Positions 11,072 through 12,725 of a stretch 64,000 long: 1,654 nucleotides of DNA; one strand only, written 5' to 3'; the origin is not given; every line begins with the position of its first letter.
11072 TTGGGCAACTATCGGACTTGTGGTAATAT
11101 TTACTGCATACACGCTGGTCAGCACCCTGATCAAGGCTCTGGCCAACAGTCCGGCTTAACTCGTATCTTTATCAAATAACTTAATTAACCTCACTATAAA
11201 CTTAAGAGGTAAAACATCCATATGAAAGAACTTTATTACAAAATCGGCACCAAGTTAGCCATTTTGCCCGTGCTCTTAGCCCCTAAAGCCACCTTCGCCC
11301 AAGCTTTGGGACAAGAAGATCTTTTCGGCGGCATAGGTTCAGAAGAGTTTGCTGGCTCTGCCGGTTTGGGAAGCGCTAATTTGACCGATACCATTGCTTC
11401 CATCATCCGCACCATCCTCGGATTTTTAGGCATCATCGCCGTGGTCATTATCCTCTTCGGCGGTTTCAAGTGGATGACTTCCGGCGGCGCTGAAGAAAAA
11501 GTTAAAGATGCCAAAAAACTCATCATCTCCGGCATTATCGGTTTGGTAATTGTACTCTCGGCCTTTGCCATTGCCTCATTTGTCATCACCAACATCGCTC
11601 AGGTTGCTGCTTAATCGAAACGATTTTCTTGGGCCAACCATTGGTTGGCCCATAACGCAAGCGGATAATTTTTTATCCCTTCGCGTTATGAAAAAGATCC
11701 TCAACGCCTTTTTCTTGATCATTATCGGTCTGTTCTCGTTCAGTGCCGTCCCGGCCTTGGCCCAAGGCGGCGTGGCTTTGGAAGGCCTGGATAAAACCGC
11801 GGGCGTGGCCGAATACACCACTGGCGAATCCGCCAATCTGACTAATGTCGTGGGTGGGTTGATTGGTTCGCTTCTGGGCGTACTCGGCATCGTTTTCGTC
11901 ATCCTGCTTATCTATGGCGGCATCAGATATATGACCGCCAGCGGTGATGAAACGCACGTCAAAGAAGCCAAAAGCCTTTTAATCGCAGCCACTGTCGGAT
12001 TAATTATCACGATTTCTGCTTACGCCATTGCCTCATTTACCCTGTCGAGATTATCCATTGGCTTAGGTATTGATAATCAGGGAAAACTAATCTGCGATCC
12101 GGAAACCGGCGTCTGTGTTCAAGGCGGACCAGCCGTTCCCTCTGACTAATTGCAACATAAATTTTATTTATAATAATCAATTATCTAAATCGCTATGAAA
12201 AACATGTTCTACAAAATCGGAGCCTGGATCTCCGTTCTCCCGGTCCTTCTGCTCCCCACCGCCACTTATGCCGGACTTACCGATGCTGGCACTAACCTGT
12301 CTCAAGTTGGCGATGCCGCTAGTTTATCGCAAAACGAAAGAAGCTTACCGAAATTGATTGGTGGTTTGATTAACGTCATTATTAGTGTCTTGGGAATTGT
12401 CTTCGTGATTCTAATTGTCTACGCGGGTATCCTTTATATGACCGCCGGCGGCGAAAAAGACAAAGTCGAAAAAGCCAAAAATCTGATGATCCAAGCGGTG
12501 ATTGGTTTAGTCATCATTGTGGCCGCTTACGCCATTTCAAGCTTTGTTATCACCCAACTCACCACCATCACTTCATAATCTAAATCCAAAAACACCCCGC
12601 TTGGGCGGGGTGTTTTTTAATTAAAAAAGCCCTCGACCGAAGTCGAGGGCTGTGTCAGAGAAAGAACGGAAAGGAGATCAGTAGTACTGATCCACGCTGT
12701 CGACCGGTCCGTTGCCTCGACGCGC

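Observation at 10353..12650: Tandem array of five T4SS-pilin-like (TrbC/VirB2-like) paralogs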

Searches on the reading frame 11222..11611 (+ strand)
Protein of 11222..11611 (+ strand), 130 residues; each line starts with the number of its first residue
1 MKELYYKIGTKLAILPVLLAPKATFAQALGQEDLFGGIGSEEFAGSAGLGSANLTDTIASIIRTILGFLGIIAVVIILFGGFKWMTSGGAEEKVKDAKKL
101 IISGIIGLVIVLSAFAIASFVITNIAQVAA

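Call 3: search_protein_families(library=pfam, proteins=[window:11222-11611:+], max_evalue=1)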
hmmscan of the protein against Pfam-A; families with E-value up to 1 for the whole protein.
seq(130 aa): 7 families
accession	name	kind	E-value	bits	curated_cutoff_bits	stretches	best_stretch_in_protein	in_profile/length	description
PF18895.5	T4SS_pilin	-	1.2e-10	41.8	26.6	1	53-121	4-71/71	Type IV secretion system pilin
PF04956.18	TrbC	-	5.2e-05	23.8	27.9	1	41-120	27-97/98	TrbC/VIRB2 pilin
PF01098.24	FTSW_RODA_SPOVE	-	0.013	15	26.4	1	52-122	249-317/356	Cell cycle protein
PF19747.4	DUF6234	-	0.16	12.8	27.5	1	71-129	21-83/129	Family of unknown function (DUF6234)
PF04588.18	HIG_1_N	-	0.34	11.6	22.4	0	65-88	3-26/52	Hypoxia induced protein conserved region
PF04688.18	Holin_SPP1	-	0.65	10.6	27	0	59-81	5-27/74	SPP1 phage holin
PF11127.14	YgaP-like_TM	-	0.68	10.5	25.3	0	61-115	11-48/66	Inner membrane protein YgaP-like, transmembrane domain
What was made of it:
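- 11222..11614 (+): P3: the most conserved paralog (130 aa) and the candidate major subunit. PF18895 scores 41.8 bits (call 3).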

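Call 30: find_related_loci(query=A2, collection=genome_contigs, flank=10000)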
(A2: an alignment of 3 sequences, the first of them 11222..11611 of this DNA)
Query A2 (130 aa) in genome_contigs; peptide patterns used: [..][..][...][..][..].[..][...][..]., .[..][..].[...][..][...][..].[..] (x = any residue, [..] = any of these).
598 stretches matched a pattern (row limit reached: there are more); 536 encode a relative of the query (tblastn E <= 1e-3); the best 80 are kept; 80 distinct loci.
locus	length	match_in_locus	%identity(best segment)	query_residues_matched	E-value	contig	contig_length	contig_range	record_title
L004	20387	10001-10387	59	1-130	2e-40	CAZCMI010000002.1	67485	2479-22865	MAG TPA_asm: uncultured Gammaproteobacteria bacterium isolate binchicken_co173_920 genome assembly, contig: NODE_1401_le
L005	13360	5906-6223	64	26-126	3e-35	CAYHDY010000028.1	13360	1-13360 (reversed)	MAG TPA_asm: uncultured Gammaproteobacteria bacterium isolate ERP119702_co1_211 genome assembly, contig: NODE_5751_lengt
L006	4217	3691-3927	73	47-125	8e-33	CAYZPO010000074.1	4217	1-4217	MAG TPA_asm: uncultured Gammaproteobacteria bacterium isolate SRP167671_co1_156 genome assembly, contig: NODE_24730_leng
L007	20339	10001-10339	60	19-126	5e-33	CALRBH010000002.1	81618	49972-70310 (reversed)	MAG: Candidatus Uhrbacteria bacterium RIFOXYB12_FULL_58_10 isolate ZH-03nov15-118 genome assembly, contig: ZH-3nov15-C14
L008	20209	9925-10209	65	32-126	1e-32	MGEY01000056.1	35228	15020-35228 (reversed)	MAG: Candidatus Uhrbacteria bacterium RIFOXYA2_FULL_40_9 rifoxya2_full_scaffold_581, whole genome shotgun sequence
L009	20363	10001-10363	50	12-130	5e-32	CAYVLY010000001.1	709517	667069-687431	MAG TPA_asm: uncultured Gammaproteobacteria bacterium isolate SRP167671_co2_208 genome assembly, contig: NODE_3_length_7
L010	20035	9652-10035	50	1-125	2e-31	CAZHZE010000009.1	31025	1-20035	MAG TPA_asm: uncultured Gammaproteobacteria bacterium isolate SRP263991_co7_529 genome assembly, contig: NODE_1919_lengt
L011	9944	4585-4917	51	10-125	2e-31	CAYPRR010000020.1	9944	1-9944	MAG TPA_asm: uncultured Gammaproteobacteria bacterium isolate SRP062349_co5_16 genome assembly, contig: NODE_3203_length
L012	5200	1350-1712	50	1-127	1e-30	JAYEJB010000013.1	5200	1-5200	MAG: Patescibacteria group bacterium isolate MAG175 MAG175_13, whole genome shotgun sequence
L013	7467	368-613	66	42-123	3e-30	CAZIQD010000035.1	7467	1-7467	MAG TPA_asm: uncultured Gammaproteobacteria bacterium isolate SRP319275_co1_349 genome assembly, contig: NODE_13478_leng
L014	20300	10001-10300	52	26-129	3e-30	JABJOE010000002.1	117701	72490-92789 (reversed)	MAG: Candidatus Uhrbacteria bacterium isolate SI075_bin35 k141_2599667, whole genome shotgun sequence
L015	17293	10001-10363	47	1-127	7e-30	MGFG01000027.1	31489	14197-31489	MAG: Candidatus Uhrbacteria bacterium RIFOXYC2_FULL_47_19 rifoxyc2_full_scaffold_635, whole genome shotgun sequence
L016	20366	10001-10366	48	8-130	7e-30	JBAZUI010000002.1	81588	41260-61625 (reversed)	MAG: Patescibacteria group bacterium isolate SO_2017_GW1_224 NODE_1818_length_81588_cov_1.729613_OW334_2017, whole genom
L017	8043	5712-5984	64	36-125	1e-29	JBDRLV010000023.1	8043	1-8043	MAG: Patescibacteria group bacterium isolate MEGAHIT-group-1.799 k141_9879467, whole genome shotgun sequence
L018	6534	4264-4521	58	40-125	2e-29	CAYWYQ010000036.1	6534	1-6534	MAG TPA_asm: uncultured Gammaproteobacteria bacterium isolate SRP200020_co5_417 genome assembly, contig: NODE_18519_leng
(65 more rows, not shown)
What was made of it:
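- Tried and rejected: It was redone with P3-P5 (call 30).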

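Call 50: predict_structure(alignment_id=A3)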
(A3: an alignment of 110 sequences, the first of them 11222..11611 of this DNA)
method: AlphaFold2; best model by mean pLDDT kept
length: 130 residues; sequences in the alignment: 110
mean_pLDDT: 77.4   pTM: 0.53
mean pLDDT of the five models: 77.4, 75.0, 74.8, 73.8, 73.4
residues with pLDDT >= 90: 54; 70-90: 22; 50-70: 51; < 50: 3
segments of 3 or more residues with pLDDT < 50: none
pLDDT, mean of each block of 10 residues (from residue 1): 57 58 52 60 61 77 93 96 92 94 96 93 77
secondary structure, 60 per line:
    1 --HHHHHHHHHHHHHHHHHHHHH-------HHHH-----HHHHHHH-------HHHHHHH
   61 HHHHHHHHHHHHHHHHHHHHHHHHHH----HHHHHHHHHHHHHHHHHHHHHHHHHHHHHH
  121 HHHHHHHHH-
elements in order: H3-23 H31-34 H40-46 H54-86 H91-129
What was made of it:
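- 11222..11614 (+): The AF2 model is a helical hairpin, H54-86 and H91-129, with mean pLDDT of 92-96 per 10-residue block over residues 61-120 (call 50).
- On Pfam PF18895 T4SS_pilin (Patescibacteria VirB2-like pilins): The AF2 model has helices at 54-86 and 91-129 with high confidence (call 50).
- AF2 helical hairpin with mean pLDDT of 92-96 over residues 61-120 (call 50).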

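Call 55: fold_search(model_id=the predicted structure, library=pdb)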
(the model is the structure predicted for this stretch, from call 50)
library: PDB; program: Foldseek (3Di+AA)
matches with E <= 10: 159; with E <= 0.001: 0
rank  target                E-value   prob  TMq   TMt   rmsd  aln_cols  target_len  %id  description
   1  5oql_H                9.2e-01  0.33  0.34  0.25  18.9       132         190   14  Cryo-EM structure of the 90S pre-ribosome from Chaetomium thermophilum (released 2017-10-11)
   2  1a91_MODEL_1_A        1.3e+00  0.89  0.44  0.66   2.7        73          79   12  SUBUNIT C OF THE F1FO ATP SYNTHASE OF ESCHERICHIA COLI; NMR, 10 STRUCTURES (released 1998-07-01)
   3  3tul_C                1.3e+00  0.23  0.35  0.35  12.2       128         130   16  Crystal structure of N-terminal region of Type III Secretion Major Translocator SipB (residues 82-226) (released 2012-02-15)
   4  23as_0                1.6e+00  0.25  0.39  0.16  18.1       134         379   12  Structure of Arabidopsis SNX1 (Class l, 7-fold) (released 2026-03-18)
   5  3tul_A                1.8e+00  0.21  0.37  0.35  12.7       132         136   17  Crystal structure of N-terminal region of Type III Secretion Major Translocator SipB (residues 82-226) (released 2012-02-15)
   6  3tul_B                2.1e+00  0.18  0.36  0.36  11.8       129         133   16  Crystal structure of N-terminal region of Type III Secretion Major Translocator SipB (residues 82-226) (released 2012-02-15)
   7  5lfk_A                2.4e+00  0.30  0.32  0.20   6.4        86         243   14  Crystal structure of CpxAHDC (hemiphosphorylated form) (released 2017-06-07)
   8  4biy_A                2.4e+00  0.23  0.28  0.19   5.7        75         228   16  Crystal structure of CpxAHDC (monoclinic form 2) (released 2014-02-12)
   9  9sv3_D                2.4e+00  0.18  0.27  0.17   9.5       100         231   14  Local refinement of EloB/EloC/VHL/CV2a/14-3-3zeta/ERa from pose 1 (released 2025-12-03)
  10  9vub_C                2.5e+00  0.57  0.50  0.19  10.9       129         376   11  channel C complex with 3 (released 2026-03-11)
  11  3tul_D                2.6e+00  0.08  0.25  0.26  14.8       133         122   14  Crystal structure of N-terminal region of Type III Secretion Major Translocator SipB (residues 82-226) (released 2012-02-15)
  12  9vub_A                2.8e+00  0.63  0.53  0.19  10.8       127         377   11  channel C complex with 3 (released 2026-03-11)
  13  2y3h_C                3.0e+00  0.41  0.43  0.51  10.6       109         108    9  E63Q mutant of Cupriavidus metallidurans CH34 CnrXs (released 2011-03-30)
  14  8tt3_H                3.0e+00  0.35  0.31  0.18  23.8        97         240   14  S. thermodepolymerans KpsM-KpsE in Glycolipid 2 state with rigid body fitted KpsT (released 2024-04-17)
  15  8tsh_F                3.0e+00  0.15  0.23  0.15   6.0        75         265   11  S. thermodepolymerans KpsMT(E151Q)-KpsE in complex with ATP (released 2024-04-17)
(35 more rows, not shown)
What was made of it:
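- The best Foldseek probability (0.89) is to the ring-forming ATP synthase c hairpin (call 55).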

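Call 71: search_protein_families(library=ncbifam, proteins=[window:11222-11611:+], max_evalue=0.01)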
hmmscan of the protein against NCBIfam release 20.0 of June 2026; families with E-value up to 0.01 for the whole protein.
window:11222-11611:+ (130 aa): 3 families
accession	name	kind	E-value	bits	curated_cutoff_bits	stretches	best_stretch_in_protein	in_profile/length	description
NF045849.1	ICE_MMCAP2_0565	equivalog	3.7e-11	42.6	40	1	53-125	8-80/80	Mbov_0395 family pilin-like conjugal transfer protein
TIGR00766.1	TIGR00766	equivalog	0.0014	18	213.65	1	11-87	27-102/263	inner membrane protein YhjD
NF047765.1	LIC_13387_fam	subfamily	0.0036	17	33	1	58-112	50-104/131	LIC_13387 family protein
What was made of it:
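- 11222..11614 (+): NF045849 scores 42.6 bits against a cutoff of 40 (call 71).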

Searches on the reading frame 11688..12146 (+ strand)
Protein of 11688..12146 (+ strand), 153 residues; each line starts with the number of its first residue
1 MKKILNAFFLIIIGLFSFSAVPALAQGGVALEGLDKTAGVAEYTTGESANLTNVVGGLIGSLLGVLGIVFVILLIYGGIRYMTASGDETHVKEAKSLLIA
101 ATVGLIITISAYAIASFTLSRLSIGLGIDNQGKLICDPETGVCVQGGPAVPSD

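Call 3: search_protein_families(library=pfam, proteins=[window:11688-12146:+], max_evalue=1)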
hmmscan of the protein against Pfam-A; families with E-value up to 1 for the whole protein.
seq(153 aa): 5 families
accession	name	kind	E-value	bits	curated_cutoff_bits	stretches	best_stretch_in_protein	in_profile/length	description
PF18895.5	T4SS_pilin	-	4.8e-08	33.4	26.6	1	50-117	7-70/71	Type IV secretion system pilin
PF04956.18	TrbC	-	0.0084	16.7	27.9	1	7-116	12-96/98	TrbC/VIRB2 pilin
PF02417.20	Chromate_transp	-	0.04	14.4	28.6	1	50-111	58-124/166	Chromate transporter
PF02203.21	TarH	-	0.11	12.9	25.2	1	61-123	10-72/177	Tar ligand binding domain homologue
PF05818.17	TraT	-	0.49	10.5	31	1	23-66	83-125/214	Enterobacterial TraT complement resistance protein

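Call 71: search_protein_families(library=ncbifam, proteins=[window:11688-12146:+], max_evalue=0.01)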
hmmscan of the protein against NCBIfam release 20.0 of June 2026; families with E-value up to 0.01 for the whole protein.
window:11688-12146:+ (153 aa): 3 families
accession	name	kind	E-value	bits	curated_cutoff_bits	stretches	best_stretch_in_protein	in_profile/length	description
NF045849.1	ICE_MMCAP2_0565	equivalog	8.3e-11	41.4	40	1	50-119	8-77/80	Mbov_0395 family pilin-like conjugal transfer protein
TIGR00378.1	cax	equivalog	0.00056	19.2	211.15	1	54-110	80-136/349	calcium/proton exchanger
TIGR00846.1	caca2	superfamily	0.0073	15.1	317.45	1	54-109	98-155/372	calcium/proton exchanger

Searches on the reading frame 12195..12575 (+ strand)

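Call 3: search_protein_families(library=pfam, proteins=[window:12195-12575:+], max_evalue=1)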
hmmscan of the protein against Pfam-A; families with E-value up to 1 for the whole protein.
seq(127 aa): 10 families
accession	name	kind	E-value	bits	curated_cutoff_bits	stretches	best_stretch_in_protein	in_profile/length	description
PF18895.5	T4SS_pilin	-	7.5e-11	42.4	26.6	1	49-118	3-71/71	Type IV secretion system pilin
PF04290.18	DctQ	-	0.0017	18.7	28.3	1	49-114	55-124/132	Tripartite ATP-independent periplasmic transporters, DctQ component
PF02322.20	Cyt_bd_oxida_II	-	0.003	17.4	35.6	1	13-117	121-210/302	Cytochrome bd terminal oxidase subunit II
PF04956.18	TrbC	-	0.0086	16.7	27.9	1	49-116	35-96/98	TrbC/VIRB2 pilin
PF06024.17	Orf78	-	0.021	15.5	29.4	1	89-122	56-89/101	Orf78 (ac78)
PF05987.18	DUF898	-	0.046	13.3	28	1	57-122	179-249/336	Bacterial protein of unknown function (DUF898)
PF06770.17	Arif-1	-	0.08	13.1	27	1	59-122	31-93/190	Actin-rearrangement-inducing factor (Arif-1)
PF03229.18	Alpha_GJ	-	0.092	13.8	21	0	1-41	1-44/126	Alphavirus glycoprotein J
PF20664.2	DUF6814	-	0.19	12.4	25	1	60-109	2-51/71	Family of unknown function (DUF6814)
PF10661.14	EssA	-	0.78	10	24.1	0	82-112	107-137/147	WXG100 protein secretion system (Wss), protein EssA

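Call 71: search_protein_families(library=ncbifam, proteins=[window:12195-12575:+], max_evalue=0.01)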
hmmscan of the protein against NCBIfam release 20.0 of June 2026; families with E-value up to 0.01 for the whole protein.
window:12195-12575:+ (127 aa): 1 family
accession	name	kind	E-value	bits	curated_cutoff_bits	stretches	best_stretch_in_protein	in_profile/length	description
NF045849.1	ICE_MMCAP2_0565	equivalog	2.4e-10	39.9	40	1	53-121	11-79/80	Mbov_0395 family pilin-like conjugal transfer protein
